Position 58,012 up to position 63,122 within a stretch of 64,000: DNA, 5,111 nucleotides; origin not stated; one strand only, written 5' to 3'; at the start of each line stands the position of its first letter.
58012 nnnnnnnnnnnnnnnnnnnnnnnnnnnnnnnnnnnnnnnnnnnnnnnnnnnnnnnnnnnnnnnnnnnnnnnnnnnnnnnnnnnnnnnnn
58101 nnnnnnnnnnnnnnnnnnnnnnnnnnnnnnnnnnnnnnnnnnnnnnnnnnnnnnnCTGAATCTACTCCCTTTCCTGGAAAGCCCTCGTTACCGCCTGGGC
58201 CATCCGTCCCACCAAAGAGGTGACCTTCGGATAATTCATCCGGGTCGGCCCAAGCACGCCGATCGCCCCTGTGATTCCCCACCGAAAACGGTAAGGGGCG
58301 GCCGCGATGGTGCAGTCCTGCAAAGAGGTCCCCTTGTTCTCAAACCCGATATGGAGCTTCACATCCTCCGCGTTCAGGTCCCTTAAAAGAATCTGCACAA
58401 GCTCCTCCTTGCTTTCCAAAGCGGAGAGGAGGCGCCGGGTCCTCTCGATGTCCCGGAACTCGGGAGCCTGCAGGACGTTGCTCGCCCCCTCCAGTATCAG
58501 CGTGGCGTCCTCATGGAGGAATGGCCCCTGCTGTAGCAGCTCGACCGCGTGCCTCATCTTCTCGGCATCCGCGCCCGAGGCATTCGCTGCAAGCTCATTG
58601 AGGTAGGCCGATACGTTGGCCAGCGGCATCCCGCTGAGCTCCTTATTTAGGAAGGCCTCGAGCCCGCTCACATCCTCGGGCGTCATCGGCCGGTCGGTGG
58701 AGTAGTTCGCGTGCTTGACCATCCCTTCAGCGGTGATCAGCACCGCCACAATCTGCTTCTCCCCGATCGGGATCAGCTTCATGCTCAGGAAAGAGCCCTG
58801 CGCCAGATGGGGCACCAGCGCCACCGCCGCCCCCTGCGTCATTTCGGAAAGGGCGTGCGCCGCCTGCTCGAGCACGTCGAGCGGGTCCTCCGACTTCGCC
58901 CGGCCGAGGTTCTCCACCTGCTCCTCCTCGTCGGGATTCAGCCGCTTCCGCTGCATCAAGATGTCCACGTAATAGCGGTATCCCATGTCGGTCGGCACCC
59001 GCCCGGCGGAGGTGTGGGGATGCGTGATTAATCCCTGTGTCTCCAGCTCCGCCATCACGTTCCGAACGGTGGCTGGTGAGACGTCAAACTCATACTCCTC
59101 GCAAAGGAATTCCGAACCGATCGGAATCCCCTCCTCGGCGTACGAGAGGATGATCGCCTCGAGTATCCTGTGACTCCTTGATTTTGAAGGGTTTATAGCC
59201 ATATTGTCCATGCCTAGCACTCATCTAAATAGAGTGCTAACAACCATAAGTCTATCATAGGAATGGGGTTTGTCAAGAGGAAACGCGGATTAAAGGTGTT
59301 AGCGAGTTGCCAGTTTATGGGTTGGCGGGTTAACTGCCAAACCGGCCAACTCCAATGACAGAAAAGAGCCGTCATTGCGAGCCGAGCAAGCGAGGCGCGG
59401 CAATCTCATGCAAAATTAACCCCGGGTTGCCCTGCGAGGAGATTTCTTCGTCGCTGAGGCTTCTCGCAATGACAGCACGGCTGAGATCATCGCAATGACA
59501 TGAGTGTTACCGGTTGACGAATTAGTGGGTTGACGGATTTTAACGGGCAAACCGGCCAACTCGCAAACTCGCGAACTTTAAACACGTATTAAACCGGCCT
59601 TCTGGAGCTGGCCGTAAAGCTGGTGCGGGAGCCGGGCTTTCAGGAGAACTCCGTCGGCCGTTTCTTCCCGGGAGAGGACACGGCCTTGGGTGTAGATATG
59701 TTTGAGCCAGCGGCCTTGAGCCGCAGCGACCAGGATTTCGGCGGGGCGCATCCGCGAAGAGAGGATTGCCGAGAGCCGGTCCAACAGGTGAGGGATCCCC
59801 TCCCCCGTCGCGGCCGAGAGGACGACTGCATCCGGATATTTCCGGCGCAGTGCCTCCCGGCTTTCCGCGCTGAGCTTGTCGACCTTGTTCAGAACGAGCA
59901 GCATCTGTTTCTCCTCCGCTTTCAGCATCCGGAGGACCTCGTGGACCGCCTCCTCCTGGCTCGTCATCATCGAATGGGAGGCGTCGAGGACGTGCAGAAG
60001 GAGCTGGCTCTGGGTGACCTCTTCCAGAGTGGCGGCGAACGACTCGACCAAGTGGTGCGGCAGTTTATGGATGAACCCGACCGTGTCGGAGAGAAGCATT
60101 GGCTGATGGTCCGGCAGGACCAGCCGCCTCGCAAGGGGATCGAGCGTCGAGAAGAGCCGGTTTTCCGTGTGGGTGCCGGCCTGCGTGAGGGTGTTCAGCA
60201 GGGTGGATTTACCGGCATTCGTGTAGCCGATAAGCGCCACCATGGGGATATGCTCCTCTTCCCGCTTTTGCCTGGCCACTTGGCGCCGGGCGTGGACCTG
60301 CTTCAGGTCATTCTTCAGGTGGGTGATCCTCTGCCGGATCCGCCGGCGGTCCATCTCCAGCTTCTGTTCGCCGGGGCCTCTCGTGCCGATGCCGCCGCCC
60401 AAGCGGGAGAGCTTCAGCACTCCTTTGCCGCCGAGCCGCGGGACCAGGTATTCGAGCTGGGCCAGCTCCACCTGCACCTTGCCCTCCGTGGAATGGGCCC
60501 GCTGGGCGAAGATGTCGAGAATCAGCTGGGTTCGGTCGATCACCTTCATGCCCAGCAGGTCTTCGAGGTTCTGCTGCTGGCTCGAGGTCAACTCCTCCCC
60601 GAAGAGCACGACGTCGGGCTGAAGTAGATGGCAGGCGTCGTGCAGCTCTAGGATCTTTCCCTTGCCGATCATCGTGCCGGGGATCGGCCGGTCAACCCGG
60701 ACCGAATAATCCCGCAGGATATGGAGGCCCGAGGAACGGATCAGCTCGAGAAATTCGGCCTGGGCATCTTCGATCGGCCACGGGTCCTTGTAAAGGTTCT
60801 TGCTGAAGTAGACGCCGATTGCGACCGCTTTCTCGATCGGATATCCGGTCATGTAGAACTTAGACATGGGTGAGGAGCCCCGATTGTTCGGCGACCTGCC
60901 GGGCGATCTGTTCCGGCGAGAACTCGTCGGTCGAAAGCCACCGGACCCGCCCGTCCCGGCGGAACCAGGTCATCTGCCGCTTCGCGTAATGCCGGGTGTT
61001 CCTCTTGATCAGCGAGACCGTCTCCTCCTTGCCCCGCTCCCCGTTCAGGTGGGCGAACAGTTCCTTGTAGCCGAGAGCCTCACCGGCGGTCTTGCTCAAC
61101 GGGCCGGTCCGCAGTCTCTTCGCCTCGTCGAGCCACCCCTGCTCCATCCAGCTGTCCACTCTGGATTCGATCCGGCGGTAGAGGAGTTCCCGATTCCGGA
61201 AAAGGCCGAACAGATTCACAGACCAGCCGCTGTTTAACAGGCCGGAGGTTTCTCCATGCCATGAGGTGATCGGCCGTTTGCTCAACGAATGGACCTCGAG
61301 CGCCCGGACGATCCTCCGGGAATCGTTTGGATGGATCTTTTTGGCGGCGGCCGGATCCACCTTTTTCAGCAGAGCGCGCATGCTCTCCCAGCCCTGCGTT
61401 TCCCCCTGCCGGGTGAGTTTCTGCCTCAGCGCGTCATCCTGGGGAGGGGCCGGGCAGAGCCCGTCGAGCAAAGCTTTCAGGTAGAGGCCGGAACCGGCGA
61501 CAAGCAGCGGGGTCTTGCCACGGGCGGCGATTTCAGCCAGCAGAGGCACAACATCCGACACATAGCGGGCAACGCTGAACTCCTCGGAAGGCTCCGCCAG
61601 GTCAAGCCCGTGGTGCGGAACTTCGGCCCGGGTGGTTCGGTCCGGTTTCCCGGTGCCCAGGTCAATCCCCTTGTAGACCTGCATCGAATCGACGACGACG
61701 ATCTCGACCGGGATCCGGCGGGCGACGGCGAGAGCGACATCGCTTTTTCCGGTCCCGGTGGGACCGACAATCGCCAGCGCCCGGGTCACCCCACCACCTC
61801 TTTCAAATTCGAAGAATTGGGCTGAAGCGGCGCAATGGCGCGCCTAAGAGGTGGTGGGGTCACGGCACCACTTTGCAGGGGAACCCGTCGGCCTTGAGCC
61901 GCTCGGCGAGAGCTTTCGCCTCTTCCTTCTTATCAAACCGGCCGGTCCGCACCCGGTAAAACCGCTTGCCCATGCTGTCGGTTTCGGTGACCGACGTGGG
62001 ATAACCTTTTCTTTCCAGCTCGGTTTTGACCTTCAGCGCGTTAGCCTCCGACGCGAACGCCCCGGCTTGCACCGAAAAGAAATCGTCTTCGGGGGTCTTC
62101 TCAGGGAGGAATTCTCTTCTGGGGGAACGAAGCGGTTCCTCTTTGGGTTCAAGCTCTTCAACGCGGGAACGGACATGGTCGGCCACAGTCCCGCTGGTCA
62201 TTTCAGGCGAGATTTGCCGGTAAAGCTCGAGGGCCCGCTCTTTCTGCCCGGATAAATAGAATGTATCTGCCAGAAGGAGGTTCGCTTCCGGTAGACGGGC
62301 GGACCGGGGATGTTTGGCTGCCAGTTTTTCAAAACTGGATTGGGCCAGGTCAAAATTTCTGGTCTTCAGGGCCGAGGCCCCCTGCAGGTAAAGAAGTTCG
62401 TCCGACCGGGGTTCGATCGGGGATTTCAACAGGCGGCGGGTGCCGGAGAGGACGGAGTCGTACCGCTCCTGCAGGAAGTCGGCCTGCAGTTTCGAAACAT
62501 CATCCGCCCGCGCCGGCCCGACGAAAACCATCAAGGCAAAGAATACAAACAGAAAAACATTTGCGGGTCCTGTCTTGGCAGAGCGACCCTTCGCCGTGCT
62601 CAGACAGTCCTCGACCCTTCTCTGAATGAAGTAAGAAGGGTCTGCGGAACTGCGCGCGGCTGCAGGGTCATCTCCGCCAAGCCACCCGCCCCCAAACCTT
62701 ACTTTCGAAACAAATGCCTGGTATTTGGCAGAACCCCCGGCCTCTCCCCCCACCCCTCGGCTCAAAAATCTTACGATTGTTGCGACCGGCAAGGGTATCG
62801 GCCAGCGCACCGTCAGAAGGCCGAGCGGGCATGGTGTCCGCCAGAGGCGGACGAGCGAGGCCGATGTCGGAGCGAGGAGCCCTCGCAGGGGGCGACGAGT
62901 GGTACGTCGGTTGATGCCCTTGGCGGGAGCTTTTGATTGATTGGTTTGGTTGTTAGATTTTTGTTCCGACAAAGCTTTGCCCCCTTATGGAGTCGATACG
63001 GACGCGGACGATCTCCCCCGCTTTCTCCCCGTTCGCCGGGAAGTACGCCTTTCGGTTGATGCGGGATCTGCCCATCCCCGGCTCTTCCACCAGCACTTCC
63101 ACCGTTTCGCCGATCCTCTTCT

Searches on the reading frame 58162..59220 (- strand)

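Call 42: search_protein_families(library=pfam, proteins=[window:58162-59220:-], max_evalue=0.00001)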
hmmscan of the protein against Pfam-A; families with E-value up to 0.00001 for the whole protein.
window:58162-59220:- (352 aa): 1 family
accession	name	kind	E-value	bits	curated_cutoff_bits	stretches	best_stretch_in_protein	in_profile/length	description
PF01628.27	HrcA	-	4.2e-53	180.9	22.2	1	115-333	2-214/215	HrcA protein C terminal domain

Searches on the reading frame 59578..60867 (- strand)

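Call 42: search_protein_families(library=pfam, proteins=[window:59578-60867:-], max_evalue=0.00001)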
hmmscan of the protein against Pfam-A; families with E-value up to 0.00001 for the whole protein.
window:59578-60867:- (429 aa): 8 families
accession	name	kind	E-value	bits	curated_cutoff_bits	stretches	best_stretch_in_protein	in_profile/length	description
PF16360.10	GTP-bdg_M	-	3.5e-29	101.6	29.5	1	123-202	1-79/79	GTP-binding GTPase Middle Region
PF13167.11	GTP-bdg_N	-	7.8e-25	87.7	25.4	1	36-121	4-89/89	GTP-binding GTPase N-terminal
PF01926.29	MMR_HSR1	-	2.5e-21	76.3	21.9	1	210-328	2-113/113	50S ribosome-binding GTPase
PF19275.4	HflX_C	-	1.1e-09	38.7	26.4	1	346-415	11-81/102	HflX C-terminal domain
PF00350.29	Dynamin_N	-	7.5e-07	29.8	27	0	252-329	98-168/168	Dynamin family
PF02421.24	FeoB_N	-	1.3e-06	28.5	27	1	210-341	3-131/156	Ferrous iron transport protein B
PF00009.33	GTP_EFTU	-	1.8e-06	28.1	26.5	0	286-365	92-182/188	Elongation factor Tu GTP binding domain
PF03193.22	RsgA_GTPase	-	3.2e-06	27.5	30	0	302-366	36-105/174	RsgA GTPase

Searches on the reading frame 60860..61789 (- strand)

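Call 42: search_protein_families(library=pfam, proteins=[window:60860-61789:-], max_evalue=0.00001)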
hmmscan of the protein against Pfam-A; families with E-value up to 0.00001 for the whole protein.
window:60860-61789:- (309 aa): 2 families
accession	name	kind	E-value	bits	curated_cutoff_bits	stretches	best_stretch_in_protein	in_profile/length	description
PF01715.23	IPPT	-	2.3e-80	270.2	23.6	1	37-279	1-243/243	IPP transferase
PF01745.22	IPT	-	3.3e-08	33.7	20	1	5-50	4-49/233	Isopentenyl transferase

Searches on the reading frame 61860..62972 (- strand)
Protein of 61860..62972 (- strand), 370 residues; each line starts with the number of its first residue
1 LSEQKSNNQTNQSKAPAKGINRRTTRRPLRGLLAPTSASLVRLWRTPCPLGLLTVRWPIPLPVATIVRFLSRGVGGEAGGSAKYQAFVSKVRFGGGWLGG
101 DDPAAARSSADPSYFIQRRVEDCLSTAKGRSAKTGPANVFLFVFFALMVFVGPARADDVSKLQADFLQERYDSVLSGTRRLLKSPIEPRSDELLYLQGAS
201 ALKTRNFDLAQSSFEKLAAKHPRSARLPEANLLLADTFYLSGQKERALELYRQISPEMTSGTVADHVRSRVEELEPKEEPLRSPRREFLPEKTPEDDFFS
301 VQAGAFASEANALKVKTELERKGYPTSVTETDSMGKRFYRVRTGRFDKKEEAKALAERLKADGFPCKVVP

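Call 42: search_protein_families(library=pfam, proteins=[window:61860-62972:-], max_evalue=0.00001)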
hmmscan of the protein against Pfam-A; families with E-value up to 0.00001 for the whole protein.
window:61860-62972:- (370 aa): 2 families
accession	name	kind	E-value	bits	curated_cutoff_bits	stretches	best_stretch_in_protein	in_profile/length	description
PF05036.18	SPOR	-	1.8e-17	63.8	21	1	298-369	4-75/76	SPOR domain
PF13432.12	TPR_16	-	3.4e-06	27.8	32.7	1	195-253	1-56/65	Tetratricopeptide repeat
